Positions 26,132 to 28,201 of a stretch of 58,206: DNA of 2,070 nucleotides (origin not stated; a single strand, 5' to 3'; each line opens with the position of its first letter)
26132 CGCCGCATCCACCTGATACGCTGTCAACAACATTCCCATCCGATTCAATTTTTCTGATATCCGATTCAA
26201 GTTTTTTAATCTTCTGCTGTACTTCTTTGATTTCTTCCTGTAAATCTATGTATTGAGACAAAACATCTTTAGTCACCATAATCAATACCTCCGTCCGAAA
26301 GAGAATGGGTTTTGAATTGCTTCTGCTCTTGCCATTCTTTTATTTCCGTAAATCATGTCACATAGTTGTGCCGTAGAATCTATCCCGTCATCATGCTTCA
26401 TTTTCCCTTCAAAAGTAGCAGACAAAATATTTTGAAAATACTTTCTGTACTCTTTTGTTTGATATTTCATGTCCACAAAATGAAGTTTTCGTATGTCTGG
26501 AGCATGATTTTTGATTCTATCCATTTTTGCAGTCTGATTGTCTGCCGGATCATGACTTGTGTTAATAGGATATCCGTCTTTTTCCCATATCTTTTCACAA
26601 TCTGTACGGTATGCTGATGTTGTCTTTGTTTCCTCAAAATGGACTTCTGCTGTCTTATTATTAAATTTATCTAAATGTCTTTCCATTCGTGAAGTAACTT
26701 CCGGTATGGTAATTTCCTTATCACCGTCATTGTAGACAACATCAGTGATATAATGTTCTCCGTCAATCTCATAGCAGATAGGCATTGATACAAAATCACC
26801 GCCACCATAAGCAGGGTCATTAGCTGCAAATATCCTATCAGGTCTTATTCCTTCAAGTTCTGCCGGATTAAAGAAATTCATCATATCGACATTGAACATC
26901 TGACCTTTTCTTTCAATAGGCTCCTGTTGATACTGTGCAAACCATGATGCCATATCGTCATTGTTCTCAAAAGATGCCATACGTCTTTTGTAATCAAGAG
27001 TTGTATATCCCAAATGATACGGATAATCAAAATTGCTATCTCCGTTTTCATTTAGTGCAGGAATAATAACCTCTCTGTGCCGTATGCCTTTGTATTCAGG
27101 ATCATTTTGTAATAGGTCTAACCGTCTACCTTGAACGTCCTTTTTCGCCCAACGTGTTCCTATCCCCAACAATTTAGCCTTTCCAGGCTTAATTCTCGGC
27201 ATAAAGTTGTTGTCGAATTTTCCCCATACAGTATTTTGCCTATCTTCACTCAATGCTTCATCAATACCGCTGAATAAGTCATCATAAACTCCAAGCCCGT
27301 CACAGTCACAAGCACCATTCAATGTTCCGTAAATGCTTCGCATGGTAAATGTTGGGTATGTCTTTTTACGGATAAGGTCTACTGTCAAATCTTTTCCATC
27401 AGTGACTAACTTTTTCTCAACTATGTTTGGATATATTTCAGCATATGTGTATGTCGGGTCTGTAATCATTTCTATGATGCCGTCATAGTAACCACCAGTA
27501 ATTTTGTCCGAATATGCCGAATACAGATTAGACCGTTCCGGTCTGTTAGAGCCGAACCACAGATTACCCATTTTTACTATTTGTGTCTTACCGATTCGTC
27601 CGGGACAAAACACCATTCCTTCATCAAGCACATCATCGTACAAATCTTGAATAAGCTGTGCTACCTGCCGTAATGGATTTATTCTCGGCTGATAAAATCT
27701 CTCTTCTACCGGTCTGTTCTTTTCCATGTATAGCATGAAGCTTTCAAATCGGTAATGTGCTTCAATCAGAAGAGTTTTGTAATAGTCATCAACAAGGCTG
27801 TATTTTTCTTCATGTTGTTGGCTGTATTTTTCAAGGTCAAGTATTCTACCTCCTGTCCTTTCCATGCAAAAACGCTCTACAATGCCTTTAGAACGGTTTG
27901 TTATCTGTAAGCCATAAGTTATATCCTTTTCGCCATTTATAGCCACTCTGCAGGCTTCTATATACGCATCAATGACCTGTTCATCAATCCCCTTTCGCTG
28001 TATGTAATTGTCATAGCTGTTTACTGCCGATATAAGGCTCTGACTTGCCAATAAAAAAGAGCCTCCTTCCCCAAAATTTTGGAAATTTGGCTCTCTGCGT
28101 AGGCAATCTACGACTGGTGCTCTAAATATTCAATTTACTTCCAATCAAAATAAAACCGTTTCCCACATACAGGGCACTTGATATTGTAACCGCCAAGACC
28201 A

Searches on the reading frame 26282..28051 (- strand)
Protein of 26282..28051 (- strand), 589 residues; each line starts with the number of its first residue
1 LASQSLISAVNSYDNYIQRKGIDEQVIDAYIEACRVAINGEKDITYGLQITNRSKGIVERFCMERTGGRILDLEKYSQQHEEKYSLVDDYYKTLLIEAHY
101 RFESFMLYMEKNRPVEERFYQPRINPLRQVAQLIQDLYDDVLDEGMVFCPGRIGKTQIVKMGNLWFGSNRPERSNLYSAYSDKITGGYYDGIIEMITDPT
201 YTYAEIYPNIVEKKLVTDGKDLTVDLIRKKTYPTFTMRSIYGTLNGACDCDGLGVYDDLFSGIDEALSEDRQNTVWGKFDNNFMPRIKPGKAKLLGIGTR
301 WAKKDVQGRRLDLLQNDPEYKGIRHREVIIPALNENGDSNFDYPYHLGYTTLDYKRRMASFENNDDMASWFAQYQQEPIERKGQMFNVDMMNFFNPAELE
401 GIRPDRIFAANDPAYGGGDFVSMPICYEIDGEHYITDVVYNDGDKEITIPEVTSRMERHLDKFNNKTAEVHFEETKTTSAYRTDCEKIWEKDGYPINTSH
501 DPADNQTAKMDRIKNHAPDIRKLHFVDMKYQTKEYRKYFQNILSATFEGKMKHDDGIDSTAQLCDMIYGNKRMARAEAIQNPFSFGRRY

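Call 7: search_protein_families(library=pfam, proteins=[window:26282-28051:-], max_evalue=1)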
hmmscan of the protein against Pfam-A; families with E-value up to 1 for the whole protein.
window:26282-28051:- (589 aa): 0 families

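Call 8: search_protein_families(library=phrogs, proteins=[window:26282-28051:-], max_evalue=0.01)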
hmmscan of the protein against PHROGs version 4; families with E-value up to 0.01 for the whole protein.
window:26282-28051:- (589 aa): 4 families
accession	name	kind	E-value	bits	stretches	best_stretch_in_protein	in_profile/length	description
phrog_38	-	head and packaging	4.9e-38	132.3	1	100-574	271-710/760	terminase large subunit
phrog_30251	-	head and packaging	4.8e-22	79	1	118-576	31-469/799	terminase large subunit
phrog_4758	-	head and packaging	4.4e-14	53.4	1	99-337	17-240/243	terminase large subunit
phrog_5573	-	head and packaging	3.3e-09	37.5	1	368-570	47-238/250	terminase large subunit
